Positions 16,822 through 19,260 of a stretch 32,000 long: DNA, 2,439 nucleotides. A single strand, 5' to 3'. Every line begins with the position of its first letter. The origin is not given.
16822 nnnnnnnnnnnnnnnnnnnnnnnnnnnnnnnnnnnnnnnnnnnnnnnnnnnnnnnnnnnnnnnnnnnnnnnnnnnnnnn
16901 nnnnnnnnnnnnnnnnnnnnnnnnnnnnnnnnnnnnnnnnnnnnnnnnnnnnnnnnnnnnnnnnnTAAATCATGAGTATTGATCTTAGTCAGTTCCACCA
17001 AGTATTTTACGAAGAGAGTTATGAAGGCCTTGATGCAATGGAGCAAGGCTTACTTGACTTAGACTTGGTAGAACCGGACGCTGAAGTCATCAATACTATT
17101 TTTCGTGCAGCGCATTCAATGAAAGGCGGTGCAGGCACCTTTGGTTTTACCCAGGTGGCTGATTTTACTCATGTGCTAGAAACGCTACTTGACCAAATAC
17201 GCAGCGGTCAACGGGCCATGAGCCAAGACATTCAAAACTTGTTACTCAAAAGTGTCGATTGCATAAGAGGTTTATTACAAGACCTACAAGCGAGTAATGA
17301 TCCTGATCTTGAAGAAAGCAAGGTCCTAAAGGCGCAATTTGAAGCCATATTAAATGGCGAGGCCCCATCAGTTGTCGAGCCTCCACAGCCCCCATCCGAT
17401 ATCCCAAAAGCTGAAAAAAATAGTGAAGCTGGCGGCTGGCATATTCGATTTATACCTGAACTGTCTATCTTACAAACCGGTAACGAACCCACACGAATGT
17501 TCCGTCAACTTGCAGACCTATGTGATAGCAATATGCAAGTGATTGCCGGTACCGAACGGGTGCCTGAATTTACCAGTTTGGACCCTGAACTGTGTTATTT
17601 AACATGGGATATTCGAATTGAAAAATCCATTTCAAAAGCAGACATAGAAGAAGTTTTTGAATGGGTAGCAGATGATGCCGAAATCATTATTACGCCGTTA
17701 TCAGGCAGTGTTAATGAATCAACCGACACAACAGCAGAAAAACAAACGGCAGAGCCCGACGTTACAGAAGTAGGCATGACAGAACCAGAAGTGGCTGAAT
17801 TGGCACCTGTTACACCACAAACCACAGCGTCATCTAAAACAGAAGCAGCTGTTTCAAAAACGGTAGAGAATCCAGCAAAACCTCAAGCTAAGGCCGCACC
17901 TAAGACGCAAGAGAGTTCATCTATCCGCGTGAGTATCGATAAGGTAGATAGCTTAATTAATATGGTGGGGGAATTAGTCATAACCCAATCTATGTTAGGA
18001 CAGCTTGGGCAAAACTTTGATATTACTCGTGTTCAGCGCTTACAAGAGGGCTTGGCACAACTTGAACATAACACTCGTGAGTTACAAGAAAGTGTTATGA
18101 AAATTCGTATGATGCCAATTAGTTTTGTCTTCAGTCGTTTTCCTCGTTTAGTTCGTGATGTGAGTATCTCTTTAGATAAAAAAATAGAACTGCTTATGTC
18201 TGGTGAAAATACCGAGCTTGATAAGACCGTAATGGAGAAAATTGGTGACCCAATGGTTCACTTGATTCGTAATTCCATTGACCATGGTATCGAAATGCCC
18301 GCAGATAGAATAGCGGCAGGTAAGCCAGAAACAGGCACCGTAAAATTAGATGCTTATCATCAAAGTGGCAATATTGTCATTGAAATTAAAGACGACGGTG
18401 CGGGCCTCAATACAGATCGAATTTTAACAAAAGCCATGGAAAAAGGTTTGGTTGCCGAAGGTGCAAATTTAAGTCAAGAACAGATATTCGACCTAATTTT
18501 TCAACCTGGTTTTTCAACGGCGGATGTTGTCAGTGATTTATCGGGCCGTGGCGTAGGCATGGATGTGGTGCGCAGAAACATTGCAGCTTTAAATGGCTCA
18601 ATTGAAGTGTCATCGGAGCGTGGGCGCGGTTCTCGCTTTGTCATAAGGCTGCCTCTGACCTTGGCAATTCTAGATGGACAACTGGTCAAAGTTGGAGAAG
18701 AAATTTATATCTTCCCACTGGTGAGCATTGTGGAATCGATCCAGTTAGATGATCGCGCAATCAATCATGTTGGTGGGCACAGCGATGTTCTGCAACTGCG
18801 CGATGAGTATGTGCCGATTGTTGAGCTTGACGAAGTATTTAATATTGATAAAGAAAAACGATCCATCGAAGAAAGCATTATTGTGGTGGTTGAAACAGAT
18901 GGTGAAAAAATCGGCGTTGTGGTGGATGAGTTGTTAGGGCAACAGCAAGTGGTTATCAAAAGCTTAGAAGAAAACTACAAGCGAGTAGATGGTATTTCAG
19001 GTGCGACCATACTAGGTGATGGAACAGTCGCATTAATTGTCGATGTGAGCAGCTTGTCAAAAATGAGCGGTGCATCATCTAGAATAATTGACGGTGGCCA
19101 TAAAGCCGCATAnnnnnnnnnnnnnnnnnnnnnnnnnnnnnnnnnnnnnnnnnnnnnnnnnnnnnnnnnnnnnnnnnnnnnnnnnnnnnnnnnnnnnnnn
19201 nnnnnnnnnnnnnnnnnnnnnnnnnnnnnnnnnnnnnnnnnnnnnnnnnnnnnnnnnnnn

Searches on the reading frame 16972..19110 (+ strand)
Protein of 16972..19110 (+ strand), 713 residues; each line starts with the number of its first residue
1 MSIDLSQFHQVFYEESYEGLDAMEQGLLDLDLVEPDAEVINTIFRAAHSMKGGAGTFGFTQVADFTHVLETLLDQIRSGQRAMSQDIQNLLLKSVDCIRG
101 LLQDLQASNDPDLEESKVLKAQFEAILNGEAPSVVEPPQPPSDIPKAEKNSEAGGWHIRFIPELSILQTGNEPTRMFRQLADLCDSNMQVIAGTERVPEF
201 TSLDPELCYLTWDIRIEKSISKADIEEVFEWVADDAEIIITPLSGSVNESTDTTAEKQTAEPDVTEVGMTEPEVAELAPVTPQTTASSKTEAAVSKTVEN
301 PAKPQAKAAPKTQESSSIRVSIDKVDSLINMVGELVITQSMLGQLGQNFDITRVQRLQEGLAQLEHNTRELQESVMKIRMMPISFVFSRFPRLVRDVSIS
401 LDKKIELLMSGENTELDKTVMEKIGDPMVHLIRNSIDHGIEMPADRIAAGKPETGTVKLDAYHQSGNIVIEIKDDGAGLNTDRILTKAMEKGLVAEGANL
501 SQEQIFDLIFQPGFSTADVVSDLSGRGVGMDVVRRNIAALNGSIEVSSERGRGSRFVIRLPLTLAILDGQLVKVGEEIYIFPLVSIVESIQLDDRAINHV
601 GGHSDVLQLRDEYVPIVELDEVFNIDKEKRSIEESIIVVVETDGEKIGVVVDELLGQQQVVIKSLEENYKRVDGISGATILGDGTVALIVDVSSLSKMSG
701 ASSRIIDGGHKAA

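Call 61: search_protein_families(library=pfam, proteins=[window:16972-19110:+], max_evalue=0.00001)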
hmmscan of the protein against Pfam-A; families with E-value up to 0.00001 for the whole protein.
window:16972-19110:+ (713 aa): 4 families
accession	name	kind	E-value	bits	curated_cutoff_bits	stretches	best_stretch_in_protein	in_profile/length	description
PF01584.24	CheW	-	4.9e-30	104.4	23.5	1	571-696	4-134/138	CheW-like domain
PF02895.20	H-kinase_dim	-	7.8e-21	74.8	23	1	315-378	1-68/68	Signal transducing histidine kinase, homodimeric domain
PF02518.31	HATPase_c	-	6e-18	65.7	26.4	1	428-563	6-110/111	Histidine kinase-, DNA gyrase B-, and HSP90-like ATPase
PF01627.28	Hpt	-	2.3e-16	60.3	24.6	1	8-106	2-82/84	Hpt domain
